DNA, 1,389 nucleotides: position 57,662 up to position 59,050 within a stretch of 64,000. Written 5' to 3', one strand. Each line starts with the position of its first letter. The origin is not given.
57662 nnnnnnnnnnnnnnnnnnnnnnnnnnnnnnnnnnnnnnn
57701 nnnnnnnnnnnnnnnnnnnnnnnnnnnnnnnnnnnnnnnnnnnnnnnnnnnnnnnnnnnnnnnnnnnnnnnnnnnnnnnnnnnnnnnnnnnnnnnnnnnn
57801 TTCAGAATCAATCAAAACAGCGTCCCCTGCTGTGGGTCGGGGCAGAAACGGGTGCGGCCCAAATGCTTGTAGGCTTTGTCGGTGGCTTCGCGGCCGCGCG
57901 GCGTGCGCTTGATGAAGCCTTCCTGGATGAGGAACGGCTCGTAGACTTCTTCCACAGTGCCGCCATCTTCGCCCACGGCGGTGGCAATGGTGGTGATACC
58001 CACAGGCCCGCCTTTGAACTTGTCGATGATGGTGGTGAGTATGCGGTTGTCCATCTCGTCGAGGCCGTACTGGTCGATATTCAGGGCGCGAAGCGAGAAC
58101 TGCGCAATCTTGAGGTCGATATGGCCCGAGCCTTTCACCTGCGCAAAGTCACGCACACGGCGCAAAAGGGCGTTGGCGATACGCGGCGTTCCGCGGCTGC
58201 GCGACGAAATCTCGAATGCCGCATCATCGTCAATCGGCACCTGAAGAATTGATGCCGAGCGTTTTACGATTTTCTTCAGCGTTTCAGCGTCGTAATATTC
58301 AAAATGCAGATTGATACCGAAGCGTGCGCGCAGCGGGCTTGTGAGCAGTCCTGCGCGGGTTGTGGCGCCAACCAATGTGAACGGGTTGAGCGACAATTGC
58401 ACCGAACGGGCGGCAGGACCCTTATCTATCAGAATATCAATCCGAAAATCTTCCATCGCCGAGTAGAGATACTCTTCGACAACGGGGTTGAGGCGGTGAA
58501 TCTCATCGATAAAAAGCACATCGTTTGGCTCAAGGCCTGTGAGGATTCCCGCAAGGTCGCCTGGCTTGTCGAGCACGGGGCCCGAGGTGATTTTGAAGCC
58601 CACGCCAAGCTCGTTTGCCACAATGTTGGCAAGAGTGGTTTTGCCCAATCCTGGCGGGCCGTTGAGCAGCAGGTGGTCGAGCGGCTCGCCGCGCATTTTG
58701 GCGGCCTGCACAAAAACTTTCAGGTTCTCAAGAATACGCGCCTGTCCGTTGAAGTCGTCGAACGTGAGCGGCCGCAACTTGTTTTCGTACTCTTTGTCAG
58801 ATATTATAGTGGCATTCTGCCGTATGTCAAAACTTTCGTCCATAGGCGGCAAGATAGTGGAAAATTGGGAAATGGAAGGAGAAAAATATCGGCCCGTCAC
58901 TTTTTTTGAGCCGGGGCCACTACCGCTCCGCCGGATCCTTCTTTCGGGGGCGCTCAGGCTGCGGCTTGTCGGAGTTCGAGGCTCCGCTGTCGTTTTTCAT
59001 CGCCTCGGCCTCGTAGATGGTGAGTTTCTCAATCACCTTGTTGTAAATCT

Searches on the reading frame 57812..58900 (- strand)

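Call 47: search_protein_families(library=pfam, proteins=[window:57812-58900:-], max_evalue=0.00001)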
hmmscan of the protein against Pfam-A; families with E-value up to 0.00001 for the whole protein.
window:57812-58900:- (362 aa): 5 families
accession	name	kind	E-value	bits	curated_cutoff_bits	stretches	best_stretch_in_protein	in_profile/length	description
PF05496.18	RuvB_N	-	3e-76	255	27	1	42-199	1-158/159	Holliday junction DNA helicase RuvB P-loop domain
PF17864.7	AAA_lid_4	-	3.8e-31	107.1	27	1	203-276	1-74/74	RuvB AAA lid domain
PF05491.19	RuvB_C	-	7.7e-28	96.7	24.7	1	277-347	1-71/72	RuvB C-terminal winged helix domain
PF00004.35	AAA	-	3.1e-20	73.4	21.2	1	77-201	1-130/131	ATPase family associated with various cellular activities (AAA)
PF07728.20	AAA_5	-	2.1e-06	28.2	22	0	76-98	1-23/139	AAA domain (dynein-related subfamily)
